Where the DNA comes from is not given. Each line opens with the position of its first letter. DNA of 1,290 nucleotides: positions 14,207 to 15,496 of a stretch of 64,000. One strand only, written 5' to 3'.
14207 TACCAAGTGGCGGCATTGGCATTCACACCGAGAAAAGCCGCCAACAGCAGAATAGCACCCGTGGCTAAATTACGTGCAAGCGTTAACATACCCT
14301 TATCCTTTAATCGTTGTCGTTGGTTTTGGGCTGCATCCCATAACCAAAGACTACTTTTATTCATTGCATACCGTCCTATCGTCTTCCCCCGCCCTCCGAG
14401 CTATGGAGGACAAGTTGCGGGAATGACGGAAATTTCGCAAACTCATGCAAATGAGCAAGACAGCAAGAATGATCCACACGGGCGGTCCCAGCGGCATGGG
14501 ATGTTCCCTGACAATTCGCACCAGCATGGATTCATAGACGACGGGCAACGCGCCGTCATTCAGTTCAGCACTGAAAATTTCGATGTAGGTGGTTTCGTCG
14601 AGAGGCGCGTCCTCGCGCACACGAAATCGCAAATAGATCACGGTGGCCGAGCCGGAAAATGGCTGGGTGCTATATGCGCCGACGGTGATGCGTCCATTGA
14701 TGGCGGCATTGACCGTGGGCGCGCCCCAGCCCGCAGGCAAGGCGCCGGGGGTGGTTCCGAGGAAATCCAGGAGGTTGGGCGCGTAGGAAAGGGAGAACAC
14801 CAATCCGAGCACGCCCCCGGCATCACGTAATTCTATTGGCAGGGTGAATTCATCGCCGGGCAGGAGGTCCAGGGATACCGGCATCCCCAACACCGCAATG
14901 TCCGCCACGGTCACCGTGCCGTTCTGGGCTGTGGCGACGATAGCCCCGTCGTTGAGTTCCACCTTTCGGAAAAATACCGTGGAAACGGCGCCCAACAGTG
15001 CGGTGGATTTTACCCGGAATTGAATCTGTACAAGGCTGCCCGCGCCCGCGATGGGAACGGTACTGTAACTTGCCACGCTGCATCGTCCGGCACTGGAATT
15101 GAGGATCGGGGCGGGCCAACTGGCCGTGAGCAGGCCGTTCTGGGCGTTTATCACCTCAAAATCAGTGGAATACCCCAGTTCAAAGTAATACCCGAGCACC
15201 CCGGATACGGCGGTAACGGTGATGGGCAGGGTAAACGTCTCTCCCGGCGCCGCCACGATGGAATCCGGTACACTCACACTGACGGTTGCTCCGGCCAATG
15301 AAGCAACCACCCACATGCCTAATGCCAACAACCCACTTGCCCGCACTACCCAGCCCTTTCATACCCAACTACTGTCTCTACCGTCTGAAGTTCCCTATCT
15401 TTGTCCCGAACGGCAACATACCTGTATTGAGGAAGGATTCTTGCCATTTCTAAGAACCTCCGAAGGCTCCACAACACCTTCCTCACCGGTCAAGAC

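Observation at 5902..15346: Cellulosome-style cohesin/dockerin logic in a didermal bacterium: a 2,800-aa nine-module enzyme next to a two-cohesin membrane anchor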

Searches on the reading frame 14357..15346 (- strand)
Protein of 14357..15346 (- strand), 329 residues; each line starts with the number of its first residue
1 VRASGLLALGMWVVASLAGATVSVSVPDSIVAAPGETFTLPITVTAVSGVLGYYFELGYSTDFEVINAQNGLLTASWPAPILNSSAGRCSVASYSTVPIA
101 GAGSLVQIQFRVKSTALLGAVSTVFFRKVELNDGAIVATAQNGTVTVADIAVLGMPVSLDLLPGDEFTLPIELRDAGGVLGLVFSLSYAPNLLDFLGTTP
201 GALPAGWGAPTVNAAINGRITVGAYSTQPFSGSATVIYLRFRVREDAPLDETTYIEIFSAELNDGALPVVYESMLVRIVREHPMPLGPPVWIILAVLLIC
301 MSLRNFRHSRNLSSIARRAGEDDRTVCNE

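Call 5: search_protein_families(library=pfam, proteins=[window:14357-15346:-], max_evalue=0.1)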
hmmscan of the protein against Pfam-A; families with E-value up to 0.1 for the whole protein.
window:14357-15346:- (329 aa): 1 family
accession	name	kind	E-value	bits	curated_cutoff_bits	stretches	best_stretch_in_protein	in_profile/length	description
PF00963.24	Cohesin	-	1.1e-21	78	24.1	2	24-147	3-139/139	Cohesin domain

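Call 6: search_protein_families(library=ncbifam, proteins=[window:14357-15346:-], max_evalue=0.1)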
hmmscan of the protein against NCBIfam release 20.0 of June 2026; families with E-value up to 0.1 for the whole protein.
window:14357-15346:- (329 aa): 0 families

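Call 11: find_homologous_proteins(query=window:14357-15346:-)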
Query window:14357-15346:- (329 aa): 13 proteins with E <= 0.001 among 8000 candidates.
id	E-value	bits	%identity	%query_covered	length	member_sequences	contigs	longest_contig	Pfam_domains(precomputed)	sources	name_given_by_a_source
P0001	5.4e-203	691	100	97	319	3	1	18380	PF00963.25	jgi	-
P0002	5.4e-94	333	51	96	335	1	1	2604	PF00963.25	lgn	-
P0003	2.0e-77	279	49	88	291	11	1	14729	PF00963.25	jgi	jgi:hypothetical protein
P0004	2.5e-55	206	35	92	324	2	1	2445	PF00963.25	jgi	-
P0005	2.0e-53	200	37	92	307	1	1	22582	PF00963.25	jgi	jgi:hypothetical protein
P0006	2.8e-53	199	34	91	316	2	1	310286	PF00963.25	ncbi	-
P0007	9.0e-53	198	34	87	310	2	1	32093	PF00963.25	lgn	-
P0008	3.6e-46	176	34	99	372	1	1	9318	PF00963.25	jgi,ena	-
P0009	3.7e-44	169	35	84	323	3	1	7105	PF00963.25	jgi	-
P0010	3.3e-41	160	35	84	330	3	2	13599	PF00963.25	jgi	-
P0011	1.9e-39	154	35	88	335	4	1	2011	PF00963.25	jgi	jgi:hypothetical protein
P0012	9.9e-39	151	33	84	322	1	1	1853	PF00963.25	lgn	-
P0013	3.1e-37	147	33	90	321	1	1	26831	PF00963.25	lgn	-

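Call 12: find_encoding_contigs(protein=P0006, flank=10000, max_places=3)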
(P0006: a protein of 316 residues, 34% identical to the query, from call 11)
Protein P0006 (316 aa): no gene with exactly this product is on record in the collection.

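Call 13: find_encoding_contigs(protein=P0001, flank=10000, max_places=3)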
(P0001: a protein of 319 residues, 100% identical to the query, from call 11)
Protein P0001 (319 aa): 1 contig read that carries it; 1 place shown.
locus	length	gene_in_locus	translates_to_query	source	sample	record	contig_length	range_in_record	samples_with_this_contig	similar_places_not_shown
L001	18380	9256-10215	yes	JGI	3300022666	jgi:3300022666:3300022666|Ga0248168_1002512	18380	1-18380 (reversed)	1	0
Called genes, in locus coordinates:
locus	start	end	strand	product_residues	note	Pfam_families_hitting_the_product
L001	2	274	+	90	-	?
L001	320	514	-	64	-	-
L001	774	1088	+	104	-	PF07238:PilZ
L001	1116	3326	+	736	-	PF01553:Acyltransferase (weak), PF12146:Hydrolase_4, PF00326:Peptidase_S9 (faint), PF00561:Abhydrolase_1, PF12697:Abhydrolase_6, PF10142:PhoPQ_related (weak)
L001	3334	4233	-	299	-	PF13472:Lipase_GDSL_2 (weak)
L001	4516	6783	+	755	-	PF00330:Aconitase, PF00694:Aconitase_C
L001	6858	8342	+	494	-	PF25182:NonGDSL (weak), PF13472:Lipase_GDSL_2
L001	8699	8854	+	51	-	-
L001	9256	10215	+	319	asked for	PF00963:Cohesin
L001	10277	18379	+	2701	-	?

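Call 14: find_encoding_contigs(protein=P0005, flank=10000, max_places=3)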
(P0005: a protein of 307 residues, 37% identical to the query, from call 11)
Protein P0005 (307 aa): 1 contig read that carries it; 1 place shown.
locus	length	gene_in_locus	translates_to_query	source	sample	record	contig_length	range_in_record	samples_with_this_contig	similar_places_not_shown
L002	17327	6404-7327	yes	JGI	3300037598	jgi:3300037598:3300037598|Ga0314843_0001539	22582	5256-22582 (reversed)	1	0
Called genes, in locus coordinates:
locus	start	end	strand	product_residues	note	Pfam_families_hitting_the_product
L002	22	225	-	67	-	-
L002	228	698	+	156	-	-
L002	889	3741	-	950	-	PF13088:BNR_2 (faint)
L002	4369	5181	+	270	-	-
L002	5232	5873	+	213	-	-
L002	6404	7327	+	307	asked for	PF00963:Cohesin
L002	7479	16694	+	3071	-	-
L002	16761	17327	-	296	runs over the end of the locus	PF01261:AP_endonuc_2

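Call 15: find_encoding_contigs(protein=P0003, flank=10000, max_places=3)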
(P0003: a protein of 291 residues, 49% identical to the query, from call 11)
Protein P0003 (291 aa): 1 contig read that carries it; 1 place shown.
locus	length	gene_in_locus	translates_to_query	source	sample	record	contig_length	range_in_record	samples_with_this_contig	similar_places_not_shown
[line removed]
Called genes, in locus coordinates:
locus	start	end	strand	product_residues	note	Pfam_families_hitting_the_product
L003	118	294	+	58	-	-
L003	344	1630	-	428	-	PF01408:GFO_IDH_MocA, PF19051:GFO_IDH_MocA_C2, PF02894:GFO_IDH_MocA_C (weak), PF22725:GFO_IDH_MocA_C3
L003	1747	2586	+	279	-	PF07690:MFS_1, PF00083:Sugar_tr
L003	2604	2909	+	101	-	-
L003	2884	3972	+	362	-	PF13356:Arm-DNA-bind_3, PF24624:Int_N (faint), PF00589:Phage_integrase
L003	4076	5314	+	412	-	PF02899:Phage_int_SAM_1 (weak), PF00589:Phage_integrase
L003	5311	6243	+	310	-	PF00589:Phage_integrase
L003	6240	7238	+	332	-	PF13102:Phage_int_SAM_5 (weak), PF02899:Phage_int_SAM_1, PF00589:Phage_integrase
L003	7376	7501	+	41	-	-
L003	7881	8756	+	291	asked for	PF00963:Cohesin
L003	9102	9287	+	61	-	-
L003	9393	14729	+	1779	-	?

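Call 16: find_encoding_contigs(protein=P0007, flank=10000, max_places=3)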
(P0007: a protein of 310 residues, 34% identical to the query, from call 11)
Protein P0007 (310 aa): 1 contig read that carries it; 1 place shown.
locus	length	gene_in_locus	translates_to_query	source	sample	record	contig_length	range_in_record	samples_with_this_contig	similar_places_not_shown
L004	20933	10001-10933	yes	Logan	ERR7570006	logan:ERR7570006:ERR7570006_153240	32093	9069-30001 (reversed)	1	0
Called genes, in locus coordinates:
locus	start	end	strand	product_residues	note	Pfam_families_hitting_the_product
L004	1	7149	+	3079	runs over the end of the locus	?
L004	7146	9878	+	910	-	PF07602:DUF1565 (faint), PF22842:Pel9A-like_beta_helix (faint), PF05048:NosD (faint), PF13229:Beta_helix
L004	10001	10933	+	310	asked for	PF00963:Cohesin (weak)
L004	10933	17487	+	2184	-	PF13620:CarboxypepD_reg, PF13715:CarbopepD_reg_2 (faint), PF00963:Cohesin (weak)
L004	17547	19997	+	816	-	PF00069:Pkinase, PF07714:PK_Tyr_Ser-Thr, PF00515:TPR_1 (faint), PF07719:TPR_2 (faint), PF13432:TPR_16 (weak), PF14559:TPR_19 (weak)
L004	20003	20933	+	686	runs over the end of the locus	PF13432:TPR_16 (faint), PF09136:Glucodextran_B (faint)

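Call 17: find_encoding_contigs(protein=P0013, flank=10000, max_places=3)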
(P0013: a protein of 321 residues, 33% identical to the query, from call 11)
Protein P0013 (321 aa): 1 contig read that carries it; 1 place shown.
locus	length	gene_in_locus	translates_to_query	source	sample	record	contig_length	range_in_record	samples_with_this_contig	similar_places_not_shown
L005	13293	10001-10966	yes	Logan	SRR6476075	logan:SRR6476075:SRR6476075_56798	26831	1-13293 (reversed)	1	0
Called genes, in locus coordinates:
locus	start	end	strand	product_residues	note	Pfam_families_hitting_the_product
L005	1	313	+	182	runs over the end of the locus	PF01558:POR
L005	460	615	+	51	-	-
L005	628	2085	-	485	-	PF03349:Toluene_X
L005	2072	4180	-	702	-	PF09136:Glucodextran_B (faint), PF03783:CsgG (faint)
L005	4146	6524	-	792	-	PF00069:Pkinase, PF07714:PK_Tyr_Ser-Thr, PF13414:TPR_11 (weak), PF13432:TPR_16 (weak), PF14559:TPR_19 (weak)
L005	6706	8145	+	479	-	PF00498:FHA, PF16697:Yop-YscD_cpl, PF12770:CHAT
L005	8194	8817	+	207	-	PF04542:Sigma70_r2, PF04545:Sigma70_r4, PF08281:Sigma70_r4_2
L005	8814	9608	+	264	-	PF13490:zf-HC2 (weak)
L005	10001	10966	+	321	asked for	PF00963:Cohesin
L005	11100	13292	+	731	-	?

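Call 19: search_protein_families(library=pfam, proteins=[L002:7479-16694:+, L004:10933-17487:+, L004:1-7149:+, L003:9393-14729:+], max_evalue=0.1)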
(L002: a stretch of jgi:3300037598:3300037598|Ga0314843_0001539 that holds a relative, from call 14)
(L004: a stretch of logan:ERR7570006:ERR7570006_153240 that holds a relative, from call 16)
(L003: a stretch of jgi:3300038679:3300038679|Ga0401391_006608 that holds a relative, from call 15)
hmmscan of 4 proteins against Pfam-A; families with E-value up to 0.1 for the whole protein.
L002:7479-16694:+ (3071 aa): 11 families
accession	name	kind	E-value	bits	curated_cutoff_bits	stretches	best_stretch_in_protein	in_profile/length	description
PF13229.12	Beta_helix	-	4.3e-25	88.6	25.9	3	564-734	9-156/158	Right handed beta helix region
PF13620.12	CarboxypepD_reg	-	3.9e-14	53.2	32.3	2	2310-2389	2-82/82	Carboxypeptidase regulatory-like domain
PF00963.24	Cohesin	-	1.6e-11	45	24.1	1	2501-2621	8-138/139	Cohesin domain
PF17161.10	DUF5123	-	1.7e-08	36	35.1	2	277-364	2-102/113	Domain of unknown function (DUF5123)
PF13715.12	CarbopepD_reg_2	-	1.4e-07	31.9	32.2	1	2311-2389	2-77/88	CarboxypepD_reg-like domain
PF17957.7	Big_7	-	5.2e-06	27.5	24.1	2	1169-1234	1-59/70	Bacterial Ig domain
PF13004.13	BACON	-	3.2e-05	24.3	25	1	2663-2721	4-61/61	Putative binding domain, N-terminal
PF17963.7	Big_9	-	0.0071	17.6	23.6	1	1395-1457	24-89/89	Bacterial Ig domain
PF01650.23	Peptidase_C13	-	0.0098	15.9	22.8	1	1884-2007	106-239/258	Peptidase C13 family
PF19077.6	Big_13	-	0.04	14.9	27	1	1326-1355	62-94/102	Bacterial Ig-like domain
PF12245.14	Big_3_2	-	0.042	14.5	23.3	0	1336-1359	95-118/122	Bacterial Ig-like domain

L004:10933-17487:+ (2184 aa): 8 families
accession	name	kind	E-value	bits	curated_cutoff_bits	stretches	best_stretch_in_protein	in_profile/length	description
PF13620.12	CarboxypepD_reg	-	6.9e-13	49.2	32.3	1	1740-1819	2-82/82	Carboxypeptidase regulatory-like domain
PF00963.24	Cohesin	-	5.3e-07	30.4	24.1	1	1928-2030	5-116/139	Cohesin domain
PF13715.12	CarbopepD_reg_2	-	7.8e-06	26.3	32.2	1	1740-1821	1-79/88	CarboxypepD_reg-like domain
PF01650.23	Peptidase_C13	-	7.8e-05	22.8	22.8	1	1317-1403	111-189/258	Peptidase C13 family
PF17210.9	SdrD_B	-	0.00026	21.6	29.7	1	1749-1799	20-72/112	SdrD B-like domain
PF22902.2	NOMO1-like_9th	-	0.0013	18.9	27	1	1741-1800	6-63/75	BOS complex subunit NOMO1-like, beta sandwich domain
PF10162.14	G8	-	0.0076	16.6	22.9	0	53-95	1-43/124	G8 domain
PF16020.10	Deltameth_res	-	0.098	12.9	27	0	728-756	20-48/52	Deltamethrin resistance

L004:1-7149:+ (2382 aa): 4 families
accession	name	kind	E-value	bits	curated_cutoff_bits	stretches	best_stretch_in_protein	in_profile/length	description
PF19078.6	Big_12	-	7e-123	402.3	27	14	1324-1392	21-95/102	Bacterial Ig-like domain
PF18884.5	TSP3_bac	-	1.2e-10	41.5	25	2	349-364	1-16/22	Bacterial TSP3 repeat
PF13895.12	Ig_2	-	0.027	15.1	27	1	2292-2328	27-63/79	Immunoglobulin domain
PF09136.16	Glucodextran_B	-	0.047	14.1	27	1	257-340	7-82/83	Glucodextranase, domain B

L003:9393-14729:+ (1779 aa): 8 families
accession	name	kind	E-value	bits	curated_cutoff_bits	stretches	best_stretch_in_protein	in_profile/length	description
PF25778.1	DUF7948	-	1.2e-49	169.7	27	1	57-278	1-213/214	Domain of unknown function (DUF7948)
PF06739.17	SBBP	-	9.6e-49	163.5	20.5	7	464-495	2-34/38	Beta-propeller repeat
PF00041.27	fn3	-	1e-05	26.1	25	1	715-798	2-81/84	Fibronectin type III domain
PF16640.11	Big_3_5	-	0.00018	22.4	35.5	1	1119-1213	2-87/88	Bacterial Ig-like domain (group 3)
PF17164.10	DUF5122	-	0.0022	18.6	27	0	565-586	9-30/36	Domain of unknown function (DUF5122) beta-propeller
PF13540.12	RCC1_2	-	0.0022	18.2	22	0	350-368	7-25/30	Regulator of chromosome condensation (RCC1) repeat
PF01650.23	Peptidase_C13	-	0.0023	17.9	22.8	1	1424-1553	111-230/258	Peptidase C13 family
PF16656.11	Pur_ac_phosph_N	-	0.017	16.1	30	0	726-788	12-83/93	Purple acid Phosphatase, N-terminal domain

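Call 26: find_related_loci(query=A2, collection=genome_contigs, flank=10000)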
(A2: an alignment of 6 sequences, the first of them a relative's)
Query A2 (316 aa) in genome_contigs; peptide patterns used: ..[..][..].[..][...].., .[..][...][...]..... (x = any residue, [..] = any of these).
38 stretches matched a pattern; 2 encode a relative of the query (tblastn E <= 1e-3); 2 distinct loci.
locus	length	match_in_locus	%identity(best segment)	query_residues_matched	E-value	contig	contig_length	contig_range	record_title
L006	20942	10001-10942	63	1-311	3e-136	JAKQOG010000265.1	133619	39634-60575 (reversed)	MAG: Candidatus Hydrogenedentota bacterium isolate USDV_metabat.86 k141_1459381, whole genome shotgun sequence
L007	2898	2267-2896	76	1-263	5e-111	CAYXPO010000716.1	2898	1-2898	MAG TPA_asm: uncultured Nitrospirales bacterium isolate binchicken_co117_52 genome assembly, contig: NODE_57560_length_2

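Call 72: find_related_loci(query=A2, collection=metagenome_contigs, flank=10000)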
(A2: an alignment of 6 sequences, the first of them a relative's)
Query A2 (316 aa) in metagenome_contigs; peptide patterns used: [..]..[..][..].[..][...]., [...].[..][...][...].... (x = any residue, [..] = any of these).
213 stretches matched a pattern; 5 encode a relative of the query (tblastn E <= 1e-3); 5 distinct loci.
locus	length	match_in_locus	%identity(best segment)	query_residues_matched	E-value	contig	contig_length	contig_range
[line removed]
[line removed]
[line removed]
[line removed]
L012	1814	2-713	37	13-274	4e-36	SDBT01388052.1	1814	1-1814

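Call 74: search_protein_families(library=pfam, proteins=[L010:721-6495:+, L006:7067-9571:+, L011:1-2304:+, L004:7146-9878:+], max_evalue=0.01)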
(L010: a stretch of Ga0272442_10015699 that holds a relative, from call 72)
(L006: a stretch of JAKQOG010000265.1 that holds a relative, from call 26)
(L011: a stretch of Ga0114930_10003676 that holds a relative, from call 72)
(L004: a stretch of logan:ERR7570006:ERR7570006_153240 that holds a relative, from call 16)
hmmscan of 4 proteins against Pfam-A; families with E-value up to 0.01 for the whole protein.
L010:721-6495:+ (1925 aa): 10 families
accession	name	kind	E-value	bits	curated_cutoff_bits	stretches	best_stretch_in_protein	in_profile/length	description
PF01436.27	NHL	-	1.5e-21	75.7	20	3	495-522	1-28/28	NHL repeat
PF00963.24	Cohesin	-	1.5e-18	67.8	24.1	2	1777-1873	9-116/139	Cohesin domain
PF08450.18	SGL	-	2.3e-15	57.3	26.3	2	263-302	185-224/246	SMP-30/Gluconolactonase/LRE-like region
PF01650.23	Peptidase_C13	-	2e-13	50.9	22.8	1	714-802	103-192/258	Peptidase C13 family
PF17170.10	DUF5128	-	5.2e-10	39.4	22.9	0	520-581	67-123/321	6-bladed beta-propeller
PF22701.2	Mala_s_1-like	-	6.1e-10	39.6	27.5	0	227-279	93-147/195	Mal s 1 allergenic protein-like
PF13620.12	CarboxypepD_reg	-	1.4e-09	38.6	32.3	1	1442-1514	2-73/82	Carboxypeptidase regulatory-like domain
PF24684.1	Vgb_lyase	-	1.8e-09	37.2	50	1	99-278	105-281/290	Virginiamycin B lyase family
PF06739.17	SBBP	-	2e-08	34.5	20.5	0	553-566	16-29/38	Beta-propeller repeat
PF18981.6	InlK_D3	-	0.00014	22.3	25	0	941-970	46-75/75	Internalin K domain (D3/D4)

L006:7067-9571:+ (834 aa): 1 family
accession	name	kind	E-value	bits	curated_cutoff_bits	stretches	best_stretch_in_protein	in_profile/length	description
PF14262.12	Cthe_2159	-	1.2e-89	300.5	25.8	2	328-602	2-262/262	Carbohydrate-binding domain-containing protein Cthe_2159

L011:1-2304:+ (768 aa): 3 families
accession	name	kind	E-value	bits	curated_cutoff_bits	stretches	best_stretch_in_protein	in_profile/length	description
PF00963.24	Cohesin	-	5.8e-18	65.9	24.1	2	618-717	8-117/139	Cohesin domain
PF13620.12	CarboxypepD_reg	-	6.5e-10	39.7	32.3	1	284-345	2-63/82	Carboxypeptidase regulatory-like domain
PF17210.9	SdrD_B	-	0.0015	19.1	29.7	1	291-347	19-76/112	SdrD B-like domain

L004:7146-9878:+ (910 aa): 3 families
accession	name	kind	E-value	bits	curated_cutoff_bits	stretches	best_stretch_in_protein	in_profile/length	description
PF13229.12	Beta_helix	-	1.1e-17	64.6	25.9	2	184-306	46-158/158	Right handed beta helix region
PF07602.17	DUF1565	-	6.6e-10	39.2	20.3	1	507-719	2-186/257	Protein of unknown function (DUF1565)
PF05048.19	NosD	-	1.6e-07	31.4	23.6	1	183-387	15-202/212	Periplasmic copper-binding protein (NosD)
